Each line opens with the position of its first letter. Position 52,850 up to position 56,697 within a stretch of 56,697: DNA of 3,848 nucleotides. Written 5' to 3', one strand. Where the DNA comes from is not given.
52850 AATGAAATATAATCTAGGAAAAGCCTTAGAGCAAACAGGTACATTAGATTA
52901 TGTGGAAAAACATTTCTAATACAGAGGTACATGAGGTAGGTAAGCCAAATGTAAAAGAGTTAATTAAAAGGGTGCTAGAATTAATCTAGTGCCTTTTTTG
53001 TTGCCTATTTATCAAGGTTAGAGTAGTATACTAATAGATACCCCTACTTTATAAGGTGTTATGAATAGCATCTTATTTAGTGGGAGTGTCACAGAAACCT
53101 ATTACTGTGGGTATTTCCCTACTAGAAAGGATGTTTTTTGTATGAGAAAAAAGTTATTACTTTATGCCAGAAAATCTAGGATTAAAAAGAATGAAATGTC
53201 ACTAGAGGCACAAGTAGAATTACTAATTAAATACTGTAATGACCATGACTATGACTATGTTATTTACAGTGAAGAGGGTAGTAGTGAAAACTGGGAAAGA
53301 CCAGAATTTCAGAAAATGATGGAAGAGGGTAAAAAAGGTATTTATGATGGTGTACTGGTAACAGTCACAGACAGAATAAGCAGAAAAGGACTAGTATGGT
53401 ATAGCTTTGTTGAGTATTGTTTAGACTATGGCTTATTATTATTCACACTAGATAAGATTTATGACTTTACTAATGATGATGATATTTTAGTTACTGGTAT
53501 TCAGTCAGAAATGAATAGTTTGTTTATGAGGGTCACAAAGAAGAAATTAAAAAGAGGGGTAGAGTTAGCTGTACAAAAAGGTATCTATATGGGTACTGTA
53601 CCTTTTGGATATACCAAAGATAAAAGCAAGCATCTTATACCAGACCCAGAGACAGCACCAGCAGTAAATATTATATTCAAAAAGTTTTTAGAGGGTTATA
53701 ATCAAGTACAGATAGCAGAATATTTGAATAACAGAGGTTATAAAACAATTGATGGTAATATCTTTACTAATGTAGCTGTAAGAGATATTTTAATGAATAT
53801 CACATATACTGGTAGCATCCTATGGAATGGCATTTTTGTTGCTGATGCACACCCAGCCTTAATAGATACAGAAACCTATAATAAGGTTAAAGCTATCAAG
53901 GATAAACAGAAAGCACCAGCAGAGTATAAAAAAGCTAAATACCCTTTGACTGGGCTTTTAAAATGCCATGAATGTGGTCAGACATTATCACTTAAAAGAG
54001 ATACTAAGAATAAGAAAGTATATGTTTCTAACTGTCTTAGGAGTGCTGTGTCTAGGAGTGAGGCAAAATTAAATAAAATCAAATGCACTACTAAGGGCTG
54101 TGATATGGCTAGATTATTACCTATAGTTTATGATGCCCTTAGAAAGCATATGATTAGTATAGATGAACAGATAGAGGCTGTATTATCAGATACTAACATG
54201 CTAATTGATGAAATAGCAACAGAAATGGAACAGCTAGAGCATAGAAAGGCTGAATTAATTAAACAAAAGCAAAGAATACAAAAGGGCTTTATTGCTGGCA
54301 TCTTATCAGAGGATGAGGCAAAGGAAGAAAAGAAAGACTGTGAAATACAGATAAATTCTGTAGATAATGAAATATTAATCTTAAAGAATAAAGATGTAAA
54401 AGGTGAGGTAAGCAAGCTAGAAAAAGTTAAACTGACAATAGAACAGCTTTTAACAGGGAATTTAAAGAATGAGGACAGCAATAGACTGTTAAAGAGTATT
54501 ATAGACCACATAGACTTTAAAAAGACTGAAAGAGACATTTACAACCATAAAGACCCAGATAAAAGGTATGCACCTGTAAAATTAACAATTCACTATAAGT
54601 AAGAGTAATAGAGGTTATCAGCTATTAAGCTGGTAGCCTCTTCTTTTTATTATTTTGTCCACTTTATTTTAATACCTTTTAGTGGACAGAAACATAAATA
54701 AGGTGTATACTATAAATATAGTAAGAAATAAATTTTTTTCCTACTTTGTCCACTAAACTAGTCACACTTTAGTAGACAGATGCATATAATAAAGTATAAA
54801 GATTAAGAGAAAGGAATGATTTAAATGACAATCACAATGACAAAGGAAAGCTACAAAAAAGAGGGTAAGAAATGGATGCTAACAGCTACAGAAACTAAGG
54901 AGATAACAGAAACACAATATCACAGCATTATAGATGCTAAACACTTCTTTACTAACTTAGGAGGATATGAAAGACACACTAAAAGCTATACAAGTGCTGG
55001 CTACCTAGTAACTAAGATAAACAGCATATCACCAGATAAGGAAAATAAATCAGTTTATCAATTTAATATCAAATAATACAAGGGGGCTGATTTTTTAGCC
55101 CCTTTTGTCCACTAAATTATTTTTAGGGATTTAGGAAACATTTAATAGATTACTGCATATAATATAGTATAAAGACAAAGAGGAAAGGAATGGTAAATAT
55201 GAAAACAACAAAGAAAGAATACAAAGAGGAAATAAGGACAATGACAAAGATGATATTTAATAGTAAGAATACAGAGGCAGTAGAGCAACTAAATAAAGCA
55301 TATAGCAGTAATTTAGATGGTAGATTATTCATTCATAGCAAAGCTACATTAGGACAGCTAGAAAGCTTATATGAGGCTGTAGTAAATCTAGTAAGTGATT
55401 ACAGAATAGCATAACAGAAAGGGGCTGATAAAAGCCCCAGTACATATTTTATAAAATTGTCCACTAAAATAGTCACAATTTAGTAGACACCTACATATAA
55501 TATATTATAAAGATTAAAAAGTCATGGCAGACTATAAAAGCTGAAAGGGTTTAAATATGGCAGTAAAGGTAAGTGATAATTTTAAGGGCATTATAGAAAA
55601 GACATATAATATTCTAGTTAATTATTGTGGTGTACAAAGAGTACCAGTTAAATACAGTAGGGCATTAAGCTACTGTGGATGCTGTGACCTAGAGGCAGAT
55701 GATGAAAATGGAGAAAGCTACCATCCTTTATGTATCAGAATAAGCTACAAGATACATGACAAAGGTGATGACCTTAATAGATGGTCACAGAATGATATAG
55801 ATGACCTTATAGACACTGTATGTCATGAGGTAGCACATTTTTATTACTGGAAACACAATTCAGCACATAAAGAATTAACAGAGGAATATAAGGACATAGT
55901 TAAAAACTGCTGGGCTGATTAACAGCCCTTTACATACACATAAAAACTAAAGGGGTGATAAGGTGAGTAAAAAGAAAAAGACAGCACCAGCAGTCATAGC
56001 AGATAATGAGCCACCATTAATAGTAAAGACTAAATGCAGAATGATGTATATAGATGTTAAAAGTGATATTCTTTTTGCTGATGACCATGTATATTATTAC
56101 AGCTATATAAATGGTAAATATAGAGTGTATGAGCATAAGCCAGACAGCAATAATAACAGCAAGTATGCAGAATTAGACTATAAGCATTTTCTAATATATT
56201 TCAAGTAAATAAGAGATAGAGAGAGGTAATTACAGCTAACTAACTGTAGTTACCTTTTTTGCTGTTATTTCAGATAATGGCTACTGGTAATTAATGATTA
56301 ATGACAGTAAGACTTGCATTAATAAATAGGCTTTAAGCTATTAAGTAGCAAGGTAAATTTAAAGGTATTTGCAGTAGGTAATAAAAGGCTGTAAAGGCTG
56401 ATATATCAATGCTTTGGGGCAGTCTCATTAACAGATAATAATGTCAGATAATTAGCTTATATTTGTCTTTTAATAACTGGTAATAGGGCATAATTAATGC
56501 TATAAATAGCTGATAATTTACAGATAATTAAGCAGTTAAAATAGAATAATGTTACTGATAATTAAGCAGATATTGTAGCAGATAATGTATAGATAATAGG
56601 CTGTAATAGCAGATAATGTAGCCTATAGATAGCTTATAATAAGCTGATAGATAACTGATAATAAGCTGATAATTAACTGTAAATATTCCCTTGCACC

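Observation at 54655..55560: Triple operator-promoter region driving three small genes downstream of the large serine recombinase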

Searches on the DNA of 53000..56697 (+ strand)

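Call 8: search_dna_similar(query=window:53000-56697:+, collection=phages, mode=distant, max_rows=20)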
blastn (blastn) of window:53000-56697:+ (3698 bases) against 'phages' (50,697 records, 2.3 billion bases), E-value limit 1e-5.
No match.
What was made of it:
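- Tried and rejected: blastn of the locus against GenBank phages found no match (call 8).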

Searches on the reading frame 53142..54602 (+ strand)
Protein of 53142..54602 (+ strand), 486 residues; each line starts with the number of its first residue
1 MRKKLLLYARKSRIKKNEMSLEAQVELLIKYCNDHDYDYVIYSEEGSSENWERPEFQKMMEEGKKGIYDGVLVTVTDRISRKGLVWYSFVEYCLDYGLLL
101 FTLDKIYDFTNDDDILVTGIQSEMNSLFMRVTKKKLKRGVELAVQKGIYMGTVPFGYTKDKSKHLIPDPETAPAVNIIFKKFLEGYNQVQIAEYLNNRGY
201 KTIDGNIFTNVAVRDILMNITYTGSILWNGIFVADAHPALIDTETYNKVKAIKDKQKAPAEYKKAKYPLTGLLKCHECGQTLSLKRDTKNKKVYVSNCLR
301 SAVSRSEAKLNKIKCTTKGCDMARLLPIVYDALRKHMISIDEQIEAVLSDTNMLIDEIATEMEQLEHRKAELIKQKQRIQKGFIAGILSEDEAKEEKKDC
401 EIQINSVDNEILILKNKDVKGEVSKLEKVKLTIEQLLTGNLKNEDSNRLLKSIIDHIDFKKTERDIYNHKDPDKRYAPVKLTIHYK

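Call 13: search_protein_families(library=pfam, max_evalue=0.01, proteins=[window:53142-54602:+])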
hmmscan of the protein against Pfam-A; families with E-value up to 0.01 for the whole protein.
window:53142-54602:+ (486 aa): 3 families
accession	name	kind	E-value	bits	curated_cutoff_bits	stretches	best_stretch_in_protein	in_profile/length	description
PF00239.26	Resolvase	-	9e-21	74.9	23.3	1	7-147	3-143/145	Resolvase, N terminal domain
PF07508.19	Recombinase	-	1.2e-16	61.2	21.1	1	169-255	1-101/102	Recombinase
PF13408.12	Zn_ribbon_recom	-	9.3e-05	23.2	25.3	1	268-334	1-58/58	Recombinase zinc beta ribbon domain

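Call 14: search_protein_families(library=phrogs, max_evalue=0.01, proteins=[window:53142-54602:+])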
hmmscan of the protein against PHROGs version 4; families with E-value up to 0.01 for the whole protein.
window:53142-54602:+ (486 aa): 4 families
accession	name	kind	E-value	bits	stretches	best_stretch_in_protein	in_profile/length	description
phrog_95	-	integration and excision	6.8e-90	303.5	1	1-468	86-564/651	integrase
phrog_125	-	DNA, RNA and nucleotide metabolism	4.9e-21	76.4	1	2-256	19-251/254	DNA invertase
phrog_6620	-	integration and excision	2.9e-08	34.5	1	2-86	55-138/201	transposase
phrog_7701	-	DNA, RNA and nucleotide metabolism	7.8e-06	27.2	1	150-258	1-90/137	DNA invertase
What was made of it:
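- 53142..54602 (+): Large serine recombinase gene. Its likely start is the Met at 53142; the longer ORF begins at 53061. Pfam Resolvase + Recombinase + Zn_ribbon_recom and PHROG 95 integrase, E 7e-90 (calls 13, 14).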

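Call 17: find_related_loci(query=window:53142-54602:+, collection=viral_contigs, flank=6000)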
Query window:53142-54602:+ (486 aa) in viral_contigs; peptide patterns used: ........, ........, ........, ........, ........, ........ (x = any residue, [..] = any of these).
31 stretches matched a pattern; 1 encode a relative of the query (tblastn E <= 1e-3); 1 distinct loci.
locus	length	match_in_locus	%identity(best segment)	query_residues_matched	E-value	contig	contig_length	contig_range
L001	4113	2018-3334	24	9-415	3e-23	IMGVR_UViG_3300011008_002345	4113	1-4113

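Call 20: find_homologous_proteins(query=window:53142-54602:+)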
Query window:53142-54602:+ (486 aa): 53 proteins with E <= 0.001 among 8000 candidates.
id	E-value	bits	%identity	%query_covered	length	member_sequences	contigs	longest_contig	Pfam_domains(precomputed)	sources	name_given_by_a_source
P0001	1.4e-298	1008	93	100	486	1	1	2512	PF07508.20,PF00239.27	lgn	-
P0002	7.9e-96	340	39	97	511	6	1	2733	PF07508.20,PF00239.27,PF13408.13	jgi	jgi:site-specific DNA recombinase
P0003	4.7e-95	337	39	97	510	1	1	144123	PF07508.20,PF00239.27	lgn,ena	-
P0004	8.2e-95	336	40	97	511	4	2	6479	PF07508.20,PF00239.27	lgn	-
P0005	1.4e-94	336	39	100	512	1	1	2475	PF07508.20,PF00239.27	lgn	-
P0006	2.8e-94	335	39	97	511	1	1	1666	PF07508.20,PF00239.27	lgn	-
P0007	2.9e-94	335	39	100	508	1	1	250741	PF07508.20,PF00239.27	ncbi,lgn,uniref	ncbi:MAG: recombinase family protein [Anaerobacillus sp.]|uniref:recombinase family protein n=1 Tax=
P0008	1.3e-93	332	39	100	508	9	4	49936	PF07508.20,PF00239.27,PF13408.13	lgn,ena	-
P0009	4.4e-93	331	40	100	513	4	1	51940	PF07508.20,PF00239.27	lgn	-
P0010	3.0e-91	325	38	100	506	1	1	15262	PF07508.20,PF00239.27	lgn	-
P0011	4.1e-90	321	37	100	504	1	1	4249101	PF07508.20,PF00239.27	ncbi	-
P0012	7.1e-76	274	36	95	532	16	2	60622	PF07508.20,PF00239.27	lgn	-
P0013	5.0e-26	110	32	58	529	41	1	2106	PF07508.20,PF00239.27,PF13408.13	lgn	-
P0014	2.4e-20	91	28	72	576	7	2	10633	PF07508.20,PF00239.27,PF14287.12,PF13408.13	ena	-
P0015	1.2e-15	75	27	54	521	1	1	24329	PF07508.20,PF00239.27,PF13408.13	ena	-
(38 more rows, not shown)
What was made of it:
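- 53142..54602 (+): The 93% identical homolog P0001 is also 486 aa (call 20).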

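Call 21: find_encoding_contigs(protein=P0001, flank=10000, max_places=3)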
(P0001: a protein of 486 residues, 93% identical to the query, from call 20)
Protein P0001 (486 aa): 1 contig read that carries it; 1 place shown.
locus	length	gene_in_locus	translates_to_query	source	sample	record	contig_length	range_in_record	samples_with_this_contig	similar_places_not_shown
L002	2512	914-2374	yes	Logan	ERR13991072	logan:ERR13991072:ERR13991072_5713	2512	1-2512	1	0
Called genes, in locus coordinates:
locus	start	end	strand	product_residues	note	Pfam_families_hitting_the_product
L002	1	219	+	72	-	?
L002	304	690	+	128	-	-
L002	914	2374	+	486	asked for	PF00239:Resolvase, PF07508:Recombinase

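Call 22: find_encoding_contigs(protein=P0009, flank=10000, max_places=3)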
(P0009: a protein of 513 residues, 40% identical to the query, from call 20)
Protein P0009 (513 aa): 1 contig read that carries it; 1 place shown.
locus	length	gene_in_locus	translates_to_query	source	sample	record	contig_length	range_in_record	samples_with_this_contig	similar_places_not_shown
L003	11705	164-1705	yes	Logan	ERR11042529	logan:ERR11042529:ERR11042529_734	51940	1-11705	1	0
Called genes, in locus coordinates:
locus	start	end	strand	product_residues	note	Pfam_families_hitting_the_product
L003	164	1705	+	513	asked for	PF00239:Resolvase, PF07508:Recombinase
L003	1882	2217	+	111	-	-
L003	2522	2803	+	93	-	-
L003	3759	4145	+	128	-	PF13022:HTH_Tnp_1_2, PF01527:HTH_Tnp_1 (faint), PF13384:HTH_23 (weak)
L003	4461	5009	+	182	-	PF01541:GIY-YIG, PF02796:HTH_7 (weak)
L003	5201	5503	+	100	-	-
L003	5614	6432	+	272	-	-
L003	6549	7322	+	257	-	PF00239:Resolvase, PF02796:HTH_7 (weak)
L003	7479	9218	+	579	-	-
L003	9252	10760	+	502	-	PF05133:SPP1_portal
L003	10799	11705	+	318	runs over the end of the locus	PF06152:Phage_min_cap2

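Call 23: find_encoding_contigs(protein=P0008, flank=10000, max_places=4)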
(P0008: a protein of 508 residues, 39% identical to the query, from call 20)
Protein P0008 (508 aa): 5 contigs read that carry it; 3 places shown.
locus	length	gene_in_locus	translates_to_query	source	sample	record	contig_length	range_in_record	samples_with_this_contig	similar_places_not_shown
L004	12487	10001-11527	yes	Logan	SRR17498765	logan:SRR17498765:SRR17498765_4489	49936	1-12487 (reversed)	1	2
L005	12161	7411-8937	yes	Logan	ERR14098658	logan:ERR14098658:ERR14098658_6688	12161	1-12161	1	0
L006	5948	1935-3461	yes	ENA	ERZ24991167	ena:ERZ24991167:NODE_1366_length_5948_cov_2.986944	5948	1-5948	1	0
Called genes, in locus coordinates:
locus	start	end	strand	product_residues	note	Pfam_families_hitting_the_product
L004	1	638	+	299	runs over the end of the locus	PF01040:UbiA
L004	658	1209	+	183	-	PF00484:Pro_CA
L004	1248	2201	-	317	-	PF03631:Virul_fac_BrkB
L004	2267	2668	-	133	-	PF00293:NUDIX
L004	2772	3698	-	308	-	PF00294:PfkB, PF08543:Phos_pyr_kin (weak)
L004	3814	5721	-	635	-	PF00122:E1-E2_ATPase, PF00702:Hydrolase, PF08282:Hydrolase_3 (weak)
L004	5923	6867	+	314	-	PF00892:EamA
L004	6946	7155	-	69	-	-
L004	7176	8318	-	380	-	PF07690:MFS_1, PF12832:MFS_1_like (weak), PF07690:MFS_1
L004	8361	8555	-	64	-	-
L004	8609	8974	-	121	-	PF08756:YfkB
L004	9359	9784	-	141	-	PF04055:Radical_SAM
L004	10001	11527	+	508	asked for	PF00239:Resolvase, PF07508:Recombinase, PF13408:Zn_ribbon_recom (weak)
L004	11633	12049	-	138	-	PF12844:HTH_19 (faint), PF01381:HTH_3 (weak), PF13443:HTH_26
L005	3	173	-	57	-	?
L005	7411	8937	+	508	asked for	PF00239:Resolvase, PF07508:Recombinase, PF13408:Zn_ribbon_recom (weak)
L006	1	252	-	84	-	?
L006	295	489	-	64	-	-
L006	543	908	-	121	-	PF08756:YfkB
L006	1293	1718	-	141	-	PF04055:Radical_SAM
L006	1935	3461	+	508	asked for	PF00239:Resolvase, PF07508:Recombinase, PF13408:Zn_ribbon_recom (weak)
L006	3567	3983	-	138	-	PF12844:HTH_19 (faint), PF01381:HTH_3 (weak), PF13443:HTH_26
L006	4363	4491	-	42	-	-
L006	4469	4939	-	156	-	PF04055:Radical_SAM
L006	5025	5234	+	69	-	-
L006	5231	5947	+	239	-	?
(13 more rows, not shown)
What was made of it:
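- Recombinase homologs sit beside an XRE repressor in a small integrated element (L004-L006, call 23).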

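Call 24: find_encoding_contigs(protein=P0012, flank=10000, max_places=3)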
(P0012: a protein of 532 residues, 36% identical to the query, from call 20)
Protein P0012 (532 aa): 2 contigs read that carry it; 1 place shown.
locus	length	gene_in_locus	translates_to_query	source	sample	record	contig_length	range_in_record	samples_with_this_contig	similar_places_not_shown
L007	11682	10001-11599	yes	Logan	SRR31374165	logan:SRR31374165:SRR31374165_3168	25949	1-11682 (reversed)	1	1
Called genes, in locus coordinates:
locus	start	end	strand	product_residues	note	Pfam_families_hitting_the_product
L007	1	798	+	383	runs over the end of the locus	PF07463:NUMOD4, PF13392:HNH_3, PF13521:AAA_28 (faint)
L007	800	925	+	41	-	-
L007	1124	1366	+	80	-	PF00462:Glutaredoxin (weak)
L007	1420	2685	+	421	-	PF03477:ATP-cone, PF00268:Ribonuc_red_sm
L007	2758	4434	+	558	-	PF00317:Ribonuc_red_lgN (weak), PF02867:Ribonuc_red_lgC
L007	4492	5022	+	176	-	PF01503:PRA-PH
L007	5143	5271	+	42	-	-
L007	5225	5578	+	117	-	-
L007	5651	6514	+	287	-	PF00303:Thymidylat_synt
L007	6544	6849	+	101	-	-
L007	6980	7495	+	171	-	PF00186:DHFR_1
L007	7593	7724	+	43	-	-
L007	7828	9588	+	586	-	PF00239:Resolvase, PF07508:Recombinase, PF13408:Zn_ribbon_recom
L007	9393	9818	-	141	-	PF04055:Radical_SAM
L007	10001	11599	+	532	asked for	PF00239:Resolvase, PF07508:Recombinase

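Call 52: search_dna_similar(query=window:53142-54602:+, collection=phages, mode=protein, max_rows=15)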
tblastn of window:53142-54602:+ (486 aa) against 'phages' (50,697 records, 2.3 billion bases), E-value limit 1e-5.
Records with a match: 646; places in all: 748; records where one place covers at least 80% of the query: 71.
Best place of each record, by identity: <60% 646.
By first word of the organism name: Streptococcus 146; Staphylococcus 71; Mycobacterium 67; Bacteriophage 57; Arthrobacter 44; Gordonia 36; Bacillus 28; Clostridium 23; Paenibacillus 22; Enterococcus 14; and 53 more.
By host as written in the record: - 88; Mycobacterium smegmatis mc2 155 47; Staphylococcus aureus 32; Arthrobacter globiformis B-2979 28; Gordonia terrae 3612 28; Enterococcus faecalis 14; Streptococcus suis 11; Mycolicibacterium aichiense 11; and 250 more.
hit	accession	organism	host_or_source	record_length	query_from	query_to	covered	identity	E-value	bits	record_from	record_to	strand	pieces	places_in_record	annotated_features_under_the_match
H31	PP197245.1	Terrisporobacter phage TVCOM_ph1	Terrisporobacter sp. COM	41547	4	462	94%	25.8%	5e-23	108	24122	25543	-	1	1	integrase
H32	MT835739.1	Bacteriophage sp.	human fecal samples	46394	1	467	96%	24.6%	3e-20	100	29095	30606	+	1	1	record has no annotation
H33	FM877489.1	Staphylococcus phage phi6390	Staphylococcus aureus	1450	4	460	94%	25.0%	1e-8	63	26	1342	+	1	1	int: integrase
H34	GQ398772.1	Staphylococcus phage P954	Staphylococcus aureus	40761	4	460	94%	25.0%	3e-8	62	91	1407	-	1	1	phage recombinase/integrase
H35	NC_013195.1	Staphylococcus phage P954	Staphylococcus aureus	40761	4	460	94%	25.0%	3e-8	62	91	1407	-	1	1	integrase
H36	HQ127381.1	Staphylococcus phage TEM126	Staphylococcus aureus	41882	4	460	94%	25.0%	3e-8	62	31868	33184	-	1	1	integrase | hypothetical protein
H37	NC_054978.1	Staphylococcus phage TEM126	Staphylococcus aureus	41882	4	460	94%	25.0%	3e-8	62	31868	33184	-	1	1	integrase | hypothetical protein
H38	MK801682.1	Staphylococcus phage SAP33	Staphylococcus aureus KCTC 1621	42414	4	460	94%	25.0%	3e-8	62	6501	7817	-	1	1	recombinase family protein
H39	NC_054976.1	Staphylococcus phage SAP33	Staphylococcus aureus KCTC 1621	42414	4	460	94%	25.0%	3e-8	62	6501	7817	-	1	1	integrase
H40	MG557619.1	Staphylococcus phage HSA84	Staphylococcus aureus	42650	4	460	94%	25.0%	3e-8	62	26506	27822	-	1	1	DNA invertase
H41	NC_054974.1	Staphylococcus phage HSA84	Staphylococcus aureus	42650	4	460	94%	25.0%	3e-8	62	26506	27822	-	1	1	integrase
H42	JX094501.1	Staphylococcus phage SA13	Staphylococcus aureus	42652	4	460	94%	25.0%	3e-8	62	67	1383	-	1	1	putative phage recombinase/integrase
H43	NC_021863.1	Staphylococcus phage SA13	Staphylococcus aureus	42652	4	460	94%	25.0%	3e-8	62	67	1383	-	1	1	integrase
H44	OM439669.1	Staphylococcus phage vB_SauS_760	Staphylococcus aureus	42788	4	460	94%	25.0%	3e-8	62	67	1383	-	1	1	integrase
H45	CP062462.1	Staphylococcus phage ECel-2020q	Staphylococcus aureus strain NAS_OP_131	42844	4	460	94%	25.0%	3e-8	62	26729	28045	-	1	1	record has no annotation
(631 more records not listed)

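Call 96: search_protein_families(library=pfam, max_evalue=0.01, proteins=[L003:1882-2217:+, L003:2522-2803:+])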
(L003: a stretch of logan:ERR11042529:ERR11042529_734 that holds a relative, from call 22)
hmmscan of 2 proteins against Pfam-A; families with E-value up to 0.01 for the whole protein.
L003:1882-2217:+ (111 aa): 0 families

L003:2522-2803:+ (93 aa): 0 families

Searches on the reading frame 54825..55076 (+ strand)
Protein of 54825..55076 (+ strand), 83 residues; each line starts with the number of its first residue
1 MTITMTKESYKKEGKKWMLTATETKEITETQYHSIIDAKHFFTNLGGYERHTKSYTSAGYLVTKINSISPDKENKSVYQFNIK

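Call 13: search_protein_families(library=pfam, max_evalue=0.01, proteins=[window:54825-55076:+])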
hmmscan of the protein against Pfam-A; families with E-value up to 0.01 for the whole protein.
window:54825-55076:+ (83 aa): 0 families

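Call 14: search_protein_families(library=phrogs, max_evalue=0.01, proteins=[window:54825-55076:+])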
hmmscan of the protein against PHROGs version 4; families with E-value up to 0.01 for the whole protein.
window:54825-55076:+ (83 aa): 2 families
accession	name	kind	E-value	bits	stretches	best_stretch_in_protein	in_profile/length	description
phrog_16226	-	unknown function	7.3e-17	62.4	1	4-81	9-87/92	-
phrog_18709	-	unknown function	1.6e-07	32.5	1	4-57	9-63/168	-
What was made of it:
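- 54825..55076 (+): Cassette gene 1, 83 aa, function unknown. PHROG 16226, E 7e-17 (call 14).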

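Call 49: search_dna_similar(query=window:54825-55076:+, collection=phages, mode=protein, max_rows=15, max_evalue=0.001)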
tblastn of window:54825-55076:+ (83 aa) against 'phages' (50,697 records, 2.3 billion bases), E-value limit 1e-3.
Records with a match: 69; places in all: 69; records where one place covers at least 80% of the query: 24.
Best place of each record, by identity: <60% 69.
By first word of the organism name: Vibrio 69.
By host as written in the record: - 46; Vibrio cholerae 19; Vibrio natriegens 2; Vibrio sp. 1; Vibrio cholerae E7946 1.
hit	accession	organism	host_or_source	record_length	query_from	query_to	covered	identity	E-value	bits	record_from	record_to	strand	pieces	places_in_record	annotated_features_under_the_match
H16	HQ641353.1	Vibrio phage ICP1_2001_A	Vibrio cholerae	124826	12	83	87%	45.9%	6e-13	67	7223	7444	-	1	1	hypothetical protein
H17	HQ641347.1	Vibrio phage ICP1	Vibrio cholerae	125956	12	83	87%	45.9%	6e-13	67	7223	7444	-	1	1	ORF18: hypothetical protein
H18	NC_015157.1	Vibrio phage ICP1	Vibrio cholerae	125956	12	83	87%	45.9%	6e-13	67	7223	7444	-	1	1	ORF18: hypothetical protein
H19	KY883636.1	Vibrio phage JSF1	Vibrio cholerae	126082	12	83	87%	45.9%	6e-13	67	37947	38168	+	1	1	hypothetical protein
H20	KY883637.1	Vibrio phage JSF2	Vibrio cholerae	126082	12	83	87%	45.9%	6e-13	67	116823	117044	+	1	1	hypothetical protein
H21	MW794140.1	Vibrio phage ICP1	rice water stool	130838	12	83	87%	45.9%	6e-13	67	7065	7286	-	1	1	hypothetical protein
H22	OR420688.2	Vibrio phage VRU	Vibrio cholerae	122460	12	83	87%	45.9%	8e-13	67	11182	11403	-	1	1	hypothetical protein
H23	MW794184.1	Vibrio phage ICP1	-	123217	12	83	87%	45.9%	8e-13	67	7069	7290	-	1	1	hypothetical protein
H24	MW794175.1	Vibrio phage ICP1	-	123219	12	83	87%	45.9%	8e-13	67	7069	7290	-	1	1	hypothetical protein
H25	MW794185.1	Vibrio phage ICP1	-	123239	12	83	87%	45.9%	8e-13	67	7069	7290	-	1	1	hypothetical protein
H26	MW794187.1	Vibrio phage ICP1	-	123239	12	83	87%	45.9%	8e-13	67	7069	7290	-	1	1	hypothetical protein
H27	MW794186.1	Vibrio phage ICP1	-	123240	12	83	87%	45.9%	8e-13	67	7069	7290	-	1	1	hypothetical protein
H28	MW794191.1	Vibrio phage ICP1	-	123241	12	83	87%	45.9%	8e-13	67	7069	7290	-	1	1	hypothetical protein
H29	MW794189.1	Vibrio phage ICP1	-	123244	12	83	87%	45.9%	8e-13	67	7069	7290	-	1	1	hypothetical protein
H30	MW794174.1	Vibrio phage ICP1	-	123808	12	83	87%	45.9%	8e-13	67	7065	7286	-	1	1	hypothetical protein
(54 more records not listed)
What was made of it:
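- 54825..55076 (+): 46% identical to Vibrio phage ICP1 ORF18 (call 49).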

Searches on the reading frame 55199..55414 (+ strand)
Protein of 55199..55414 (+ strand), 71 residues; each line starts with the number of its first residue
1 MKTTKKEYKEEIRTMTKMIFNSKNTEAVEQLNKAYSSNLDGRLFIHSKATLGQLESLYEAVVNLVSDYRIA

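Call 13: search_protein_families(library=pfam, max_evalue=0.01, proteins=[window:55199-55414:+])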
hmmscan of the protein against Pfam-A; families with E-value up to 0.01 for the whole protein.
window:55199-55414:+ (71 aa): 0 families

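Call 14: search_protein_families(library=phrogs, max_evalue=0.01, proteins=[window:55199-55414:+])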
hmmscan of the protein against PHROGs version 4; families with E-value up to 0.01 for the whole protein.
window:55199-55414:+ (71 aa): 0 families
